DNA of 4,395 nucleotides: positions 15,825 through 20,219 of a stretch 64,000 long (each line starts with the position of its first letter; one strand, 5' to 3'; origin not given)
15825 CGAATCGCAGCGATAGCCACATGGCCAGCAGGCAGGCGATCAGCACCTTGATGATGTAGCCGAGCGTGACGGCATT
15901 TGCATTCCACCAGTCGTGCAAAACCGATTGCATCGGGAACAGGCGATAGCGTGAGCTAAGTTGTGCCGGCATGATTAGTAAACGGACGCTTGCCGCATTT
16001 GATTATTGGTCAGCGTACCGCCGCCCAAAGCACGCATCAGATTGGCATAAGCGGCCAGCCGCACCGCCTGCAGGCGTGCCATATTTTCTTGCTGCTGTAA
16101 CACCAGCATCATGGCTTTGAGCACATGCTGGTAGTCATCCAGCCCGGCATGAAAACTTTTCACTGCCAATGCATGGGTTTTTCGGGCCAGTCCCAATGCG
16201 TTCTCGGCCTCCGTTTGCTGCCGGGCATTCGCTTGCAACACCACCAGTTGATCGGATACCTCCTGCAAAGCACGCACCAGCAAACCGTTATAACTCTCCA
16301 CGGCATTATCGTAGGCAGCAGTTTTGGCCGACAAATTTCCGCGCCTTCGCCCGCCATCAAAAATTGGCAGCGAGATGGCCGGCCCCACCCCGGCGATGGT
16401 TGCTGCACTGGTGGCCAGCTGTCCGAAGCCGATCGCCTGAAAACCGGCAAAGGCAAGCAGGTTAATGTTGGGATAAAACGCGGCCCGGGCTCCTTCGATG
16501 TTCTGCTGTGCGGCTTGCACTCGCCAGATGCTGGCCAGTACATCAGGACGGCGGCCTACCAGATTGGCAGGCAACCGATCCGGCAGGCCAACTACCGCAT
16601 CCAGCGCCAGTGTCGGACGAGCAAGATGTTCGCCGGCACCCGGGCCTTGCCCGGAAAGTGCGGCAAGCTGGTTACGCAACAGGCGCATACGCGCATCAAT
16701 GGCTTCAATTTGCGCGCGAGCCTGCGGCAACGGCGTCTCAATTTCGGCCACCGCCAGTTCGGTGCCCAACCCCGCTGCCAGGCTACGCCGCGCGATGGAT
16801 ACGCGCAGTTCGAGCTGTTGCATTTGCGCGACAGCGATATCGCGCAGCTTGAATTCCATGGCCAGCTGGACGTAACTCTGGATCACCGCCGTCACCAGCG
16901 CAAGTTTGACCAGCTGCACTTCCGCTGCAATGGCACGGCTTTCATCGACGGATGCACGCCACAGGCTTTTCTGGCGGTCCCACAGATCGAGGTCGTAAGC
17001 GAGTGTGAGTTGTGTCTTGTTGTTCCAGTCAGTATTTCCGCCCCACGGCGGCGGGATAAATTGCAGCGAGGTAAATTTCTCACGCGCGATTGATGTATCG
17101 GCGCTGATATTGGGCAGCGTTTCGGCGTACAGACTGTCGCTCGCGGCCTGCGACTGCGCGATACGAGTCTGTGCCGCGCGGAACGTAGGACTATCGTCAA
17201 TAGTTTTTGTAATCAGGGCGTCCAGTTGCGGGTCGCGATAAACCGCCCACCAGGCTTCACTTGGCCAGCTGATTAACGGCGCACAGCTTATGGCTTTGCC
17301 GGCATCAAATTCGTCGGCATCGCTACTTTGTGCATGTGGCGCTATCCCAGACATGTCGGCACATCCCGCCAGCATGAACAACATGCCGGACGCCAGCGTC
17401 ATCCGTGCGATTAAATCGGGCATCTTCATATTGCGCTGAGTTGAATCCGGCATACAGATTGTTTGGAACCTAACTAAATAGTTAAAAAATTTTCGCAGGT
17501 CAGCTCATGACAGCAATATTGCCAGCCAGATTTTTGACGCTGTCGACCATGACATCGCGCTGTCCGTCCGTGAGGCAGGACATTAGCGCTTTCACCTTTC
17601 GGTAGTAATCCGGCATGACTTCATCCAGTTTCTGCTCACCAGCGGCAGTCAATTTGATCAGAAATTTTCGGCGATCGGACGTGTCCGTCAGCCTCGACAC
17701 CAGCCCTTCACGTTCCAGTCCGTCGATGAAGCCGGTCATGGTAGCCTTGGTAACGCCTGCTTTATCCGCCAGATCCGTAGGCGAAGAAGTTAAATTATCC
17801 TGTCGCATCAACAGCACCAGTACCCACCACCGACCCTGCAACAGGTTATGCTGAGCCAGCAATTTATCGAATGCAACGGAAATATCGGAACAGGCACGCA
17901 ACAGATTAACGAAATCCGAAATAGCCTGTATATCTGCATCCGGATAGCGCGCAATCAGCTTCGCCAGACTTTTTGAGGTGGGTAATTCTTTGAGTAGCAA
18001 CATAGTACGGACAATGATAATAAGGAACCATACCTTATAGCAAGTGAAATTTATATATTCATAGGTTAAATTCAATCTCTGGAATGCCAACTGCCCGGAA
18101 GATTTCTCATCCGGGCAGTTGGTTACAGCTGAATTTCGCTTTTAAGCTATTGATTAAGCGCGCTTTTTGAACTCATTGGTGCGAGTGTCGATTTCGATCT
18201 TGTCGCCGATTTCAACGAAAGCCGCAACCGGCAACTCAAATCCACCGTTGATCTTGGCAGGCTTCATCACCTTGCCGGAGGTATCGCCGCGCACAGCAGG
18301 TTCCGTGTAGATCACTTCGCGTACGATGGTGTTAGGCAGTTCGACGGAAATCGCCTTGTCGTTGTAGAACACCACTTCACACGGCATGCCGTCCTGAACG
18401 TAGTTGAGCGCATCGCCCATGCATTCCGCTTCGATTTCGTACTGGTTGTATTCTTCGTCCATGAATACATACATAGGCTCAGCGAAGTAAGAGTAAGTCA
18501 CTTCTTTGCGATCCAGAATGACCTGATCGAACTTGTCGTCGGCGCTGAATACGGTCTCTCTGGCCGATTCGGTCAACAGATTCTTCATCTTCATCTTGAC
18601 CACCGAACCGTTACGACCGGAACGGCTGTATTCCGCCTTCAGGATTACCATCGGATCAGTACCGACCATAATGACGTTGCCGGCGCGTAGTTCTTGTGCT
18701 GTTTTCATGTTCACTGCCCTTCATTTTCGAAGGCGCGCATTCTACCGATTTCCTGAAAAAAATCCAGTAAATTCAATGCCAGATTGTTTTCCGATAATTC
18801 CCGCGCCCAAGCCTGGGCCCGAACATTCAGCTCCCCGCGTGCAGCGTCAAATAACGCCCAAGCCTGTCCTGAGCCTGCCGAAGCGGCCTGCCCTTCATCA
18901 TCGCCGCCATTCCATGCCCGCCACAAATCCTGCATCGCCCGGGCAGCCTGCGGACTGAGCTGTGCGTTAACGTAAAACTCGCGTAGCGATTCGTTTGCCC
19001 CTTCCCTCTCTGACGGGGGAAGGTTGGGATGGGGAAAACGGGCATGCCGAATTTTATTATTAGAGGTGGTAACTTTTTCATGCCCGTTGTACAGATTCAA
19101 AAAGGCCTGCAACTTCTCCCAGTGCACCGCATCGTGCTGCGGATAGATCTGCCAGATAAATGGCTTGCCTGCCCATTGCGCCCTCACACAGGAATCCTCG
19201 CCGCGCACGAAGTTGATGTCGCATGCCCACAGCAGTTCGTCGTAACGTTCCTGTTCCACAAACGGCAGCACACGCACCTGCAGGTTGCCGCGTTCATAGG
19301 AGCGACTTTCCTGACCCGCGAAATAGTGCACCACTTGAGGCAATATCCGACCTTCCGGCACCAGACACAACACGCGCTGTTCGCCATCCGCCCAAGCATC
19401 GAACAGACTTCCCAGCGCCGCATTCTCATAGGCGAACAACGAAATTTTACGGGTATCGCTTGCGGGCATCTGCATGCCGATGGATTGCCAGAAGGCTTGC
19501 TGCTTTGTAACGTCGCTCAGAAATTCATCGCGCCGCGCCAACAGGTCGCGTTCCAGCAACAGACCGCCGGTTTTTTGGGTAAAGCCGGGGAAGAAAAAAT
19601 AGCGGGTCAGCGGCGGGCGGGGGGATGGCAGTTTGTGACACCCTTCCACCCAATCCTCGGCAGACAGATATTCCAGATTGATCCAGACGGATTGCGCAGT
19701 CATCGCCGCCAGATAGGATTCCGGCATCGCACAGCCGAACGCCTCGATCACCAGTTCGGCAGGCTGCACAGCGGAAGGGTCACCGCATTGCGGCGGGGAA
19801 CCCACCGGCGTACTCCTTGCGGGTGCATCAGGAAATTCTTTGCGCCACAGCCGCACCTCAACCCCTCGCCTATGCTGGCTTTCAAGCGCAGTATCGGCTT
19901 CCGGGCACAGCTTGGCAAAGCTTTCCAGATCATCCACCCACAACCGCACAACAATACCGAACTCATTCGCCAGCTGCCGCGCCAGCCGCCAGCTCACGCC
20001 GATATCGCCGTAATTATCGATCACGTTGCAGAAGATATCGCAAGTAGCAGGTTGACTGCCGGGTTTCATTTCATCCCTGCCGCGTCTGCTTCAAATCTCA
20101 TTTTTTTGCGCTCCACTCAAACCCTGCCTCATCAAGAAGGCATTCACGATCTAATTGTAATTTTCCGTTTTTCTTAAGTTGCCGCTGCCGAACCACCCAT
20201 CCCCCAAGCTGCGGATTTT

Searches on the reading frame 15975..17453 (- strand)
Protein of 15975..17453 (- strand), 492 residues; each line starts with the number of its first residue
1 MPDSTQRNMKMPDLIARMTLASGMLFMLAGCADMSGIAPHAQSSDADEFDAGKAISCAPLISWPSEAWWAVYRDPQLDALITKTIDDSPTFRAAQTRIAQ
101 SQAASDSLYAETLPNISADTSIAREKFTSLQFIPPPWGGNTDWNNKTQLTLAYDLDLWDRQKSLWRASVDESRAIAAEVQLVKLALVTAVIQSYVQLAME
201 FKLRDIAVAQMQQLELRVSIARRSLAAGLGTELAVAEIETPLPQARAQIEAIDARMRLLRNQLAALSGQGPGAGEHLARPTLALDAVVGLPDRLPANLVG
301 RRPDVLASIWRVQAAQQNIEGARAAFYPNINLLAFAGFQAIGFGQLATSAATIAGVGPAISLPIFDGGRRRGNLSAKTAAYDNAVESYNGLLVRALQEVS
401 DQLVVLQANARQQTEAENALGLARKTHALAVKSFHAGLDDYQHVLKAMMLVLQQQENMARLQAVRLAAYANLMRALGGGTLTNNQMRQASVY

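Call 89: search_protein_families(library=pfam, proteins=[window:15975-17453:-], max_evalue=0.001)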
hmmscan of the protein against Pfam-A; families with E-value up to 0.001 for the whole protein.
window:15975-17453:- (492 aa): 1 family
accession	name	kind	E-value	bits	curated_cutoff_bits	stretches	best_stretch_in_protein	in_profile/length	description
PF02321.23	OEP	-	2.5e-32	112.7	22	2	299-477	9-187/187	Outer membrane efflux protein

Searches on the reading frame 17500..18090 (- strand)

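Call 4: search_protein_families(library=pfam, proteins=[window:17500-18090:-], max_evalue=0.01)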
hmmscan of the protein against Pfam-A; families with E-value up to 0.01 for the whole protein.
window:17500-18090:- (196 aa): 6 families
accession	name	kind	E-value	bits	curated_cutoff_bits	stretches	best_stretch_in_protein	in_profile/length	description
PF01047.28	MarR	-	7.9e-14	51.7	24.6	1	87-142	5-58/59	MarR family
PF12802.13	MarR_2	-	4.2e-08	33.7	27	1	87-141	7-60/61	MarR family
PF22381.2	Staph_reg_Sar_Rot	-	0.00018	21.9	27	1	76-157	5-84/85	Transcriptional regulator SarA/Rot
PF09339.16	HTH_IclR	-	0.00052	20.2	22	1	93-133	11-50/52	IclR helix-turn-helix domain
PF13463.12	HTH_27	-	0.0031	18.2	22.2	0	105-151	22-68/68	Winged helix DNA-binding domain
PF25213.1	HVO_A0261_N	-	0.0069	16.7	35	0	102-135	25-58/86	HVO_A0261 N-terminal domain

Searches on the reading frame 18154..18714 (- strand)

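Call 4: search_protein_families(library=pfam, proteins=[window:18154-18714:-], max_evalue=0.01)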
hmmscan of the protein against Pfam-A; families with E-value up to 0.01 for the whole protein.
window:18154-18714:- (186 aa): 3 families
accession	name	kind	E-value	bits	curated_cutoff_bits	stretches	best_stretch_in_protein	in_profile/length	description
PF09285.17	Elong-fact-P_C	-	2.8e-19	69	25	1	131-185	2-56/56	Elongation factor P, C-terminal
PF08207.18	EFP_N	-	3.5e-18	65.8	23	1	5-62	1-58/58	Elongation factor P (EF-P) KOW-like domain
PF01132.26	EFP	-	2.7e-17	62.9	27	1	70-122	1-54/54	Elongation factor P (EF-P) OB domain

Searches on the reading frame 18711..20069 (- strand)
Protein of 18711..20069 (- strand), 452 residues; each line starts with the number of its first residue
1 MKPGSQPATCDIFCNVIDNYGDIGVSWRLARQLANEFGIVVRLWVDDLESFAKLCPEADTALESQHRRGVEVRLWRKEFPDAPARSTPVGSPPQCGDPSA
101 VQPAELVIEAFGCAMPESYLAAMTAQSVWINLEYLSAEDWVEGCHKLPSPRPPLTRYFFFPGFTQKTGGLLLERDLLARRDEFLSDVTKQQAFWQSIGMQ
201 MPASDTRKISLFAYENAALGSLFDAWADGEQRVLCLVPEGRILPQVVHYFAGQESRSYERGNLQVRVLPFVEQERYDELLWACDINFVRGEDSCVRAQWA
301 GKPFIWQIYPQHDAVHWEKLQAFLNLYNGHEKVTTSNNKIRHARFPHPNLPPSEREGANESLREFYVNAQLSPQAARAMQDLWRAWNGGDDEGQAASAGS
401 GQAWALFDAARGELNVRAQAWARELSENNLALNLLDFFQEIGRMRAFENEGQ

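Call 4: search_protein_families(library=pfam, proteins=[window:18711-20069:-], max_evalue=0.01)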
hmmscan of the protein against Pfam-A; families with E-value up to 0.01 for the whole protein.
window:18711-20069:- (452 aa): 1 family
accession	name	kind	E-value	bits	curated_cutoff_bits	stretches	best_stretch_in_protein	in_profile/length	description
PF10093.14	EarP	-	2.6e-144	481.3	25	2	10-333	1-312/372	Elongation-Factor P (EF-P) rhamnosyltransferase EarP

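Call 28: find_related_loci(query=window:18711-20069:-, collection=genome_contigs, flank=10000)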
Query window:18711-20069:- (452 aa) in genome_contigs; peptide patterns used: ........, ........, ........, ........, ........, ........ (x = any residue, [..] = any of these).
600 stretches matched a pattern (row limit reached: there are more); 586 encode a relative of the query (tblastn E <= 1e-3); the best 80 are kept; 80 distinct loci.
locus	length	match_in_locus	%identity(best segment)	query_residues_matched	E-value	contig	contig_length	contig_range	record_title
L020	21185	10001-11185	68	1-452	0e+0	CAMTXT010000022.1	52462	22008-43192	MAG: uncultured Nitrosomonadales bacterium isolate G02_MAG_00005 genome assembly, contig: G02_MAG_00005_000000000022, wh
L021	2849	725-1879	65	2-451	0e+0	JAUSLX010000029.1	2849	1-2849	MAG: Gallionella sp. isolate E19_concoct.bin.40 E19_k141_688133, whole genome shotgun sequence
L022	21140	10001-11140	66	9-451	0e+0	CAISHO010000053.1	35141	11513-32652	MAG: uncultured Nitrosomonadales bacterium isolate MJ4_bin-307 genome assembly, contig: bin-307:053/151, whole genome sh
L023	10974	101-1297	62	1-452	0e+0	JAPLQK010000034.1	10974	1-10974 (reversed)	MAG: Proteobacteria bacterium isolate LacPavin_0920_WC57_MAG_53_42 LacPavin_0920_WC57_scaffold_107236, whole genome shot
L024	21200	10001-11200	62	1-452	2e-180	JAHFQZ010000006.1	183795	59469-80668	MAG: Nitrosomonadales bacterium isolate nzgw562 NODE_35_length_183796_cov_14.488101, whole genome shotgun sequence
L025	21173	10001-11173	63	2-451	2e-179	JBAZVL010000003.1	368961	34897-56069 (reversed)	MAG: Gallionella sp. isolate SO_2017_GW1_251 NODE_197_length_368961_cov_11.597220_OW334_2017, whole genome shotgun seque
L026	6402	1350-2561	63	9-452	1e-180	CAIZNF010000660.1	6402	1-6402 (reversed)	MAG: uncultured Nitrosomonadales bacterium isolate Loc090116-9m_bin-0587 genome assembly, contig: bin-0587:660/722, whol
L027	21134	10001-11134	67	9-452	1e-178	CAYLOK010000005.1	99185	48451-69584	MAG TPA_asm: uncultured Gallionella sp. isolate SRP062349_co1_24 genome assembly, contig: NODE_16_length_99185_cov_73.00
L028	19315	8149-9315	63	5-452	2e-177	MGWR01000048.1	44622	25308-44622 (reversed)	MAG: Gallionellales bacterium GWA2_60_142 gwa2_scaffold_4087, whole genome shotgun sequence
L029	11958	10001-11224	63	1-446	1e-177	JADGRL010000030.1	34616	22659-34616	MAG: Gallionella sp. isolate Chersky.15_73 contig-100_375, whole genome shotgun sequence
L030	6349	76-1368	60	10-452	8e-178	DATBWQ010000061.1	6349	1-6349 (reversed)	MAG TPA_asm: Gallionella sp. isolate SMAG_U7545 k141_1934451, whole genome shotgun sequence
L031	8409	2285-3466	63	6-452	1e-174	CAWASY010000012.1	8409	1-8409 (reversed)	MAG: uncultured beta proteobacterium isolate MFD02832.bin.3.234 genome assembly, contig: contig_15232, whole genome shot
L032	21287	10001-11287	58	7-452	5e-173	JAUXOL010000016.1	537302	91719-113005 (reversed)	MAG: Gallionella sp. isolate C10_concoct.bin.22 C10_k141_126880, whole genome shotgun sequence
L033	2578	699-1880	62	5-452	0e+0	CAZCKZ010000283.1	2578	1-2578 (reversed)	MAG TPA_asm: uncultured Gallionella sp. isolate binchicken_co89_588 genome assembly, contig: NODE_94117_length_2578_cov_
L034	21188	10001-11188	62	5-452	9e-170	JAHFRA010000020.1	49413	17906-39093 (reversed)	MAG: Gallionella sp. isolate nzgw563 NODE_406_length_49414_cov_6.849512, whole genome shotgun sequence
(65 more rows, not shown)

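Call 49: search_protein_families(library=pfam, proteins=[L025:8565-9662:+], max_evalue=0.05)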
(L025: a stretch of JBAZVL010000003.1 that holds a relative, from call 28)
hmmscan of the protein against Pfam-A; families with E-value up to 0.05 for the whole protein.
L025:8565-9662:+ (365 aa): 4 families
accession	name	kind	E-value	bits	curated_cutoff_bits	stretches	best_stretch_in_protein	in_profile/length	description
PF13280.12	WYL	-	3.4e-20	72.2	21.8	1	178-245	3-70/70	WYL domain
PF25583.1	WCX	-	1.9e-14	54.2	23.9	1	275-350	3-75/76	WCX domain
PF08220.18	HTH_DeoR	-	0.0073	16.5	21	1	36-92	1-53/57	DeoR-like helix-turn-helix domain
PF08279.18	HTH_11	-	0.026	14.8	25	1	39-91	4-55/55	HTH domain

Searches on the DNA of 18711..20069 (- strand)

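Call 68: search_rna_families(source=L024, start=7500, end=10100, threshold=gathering)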
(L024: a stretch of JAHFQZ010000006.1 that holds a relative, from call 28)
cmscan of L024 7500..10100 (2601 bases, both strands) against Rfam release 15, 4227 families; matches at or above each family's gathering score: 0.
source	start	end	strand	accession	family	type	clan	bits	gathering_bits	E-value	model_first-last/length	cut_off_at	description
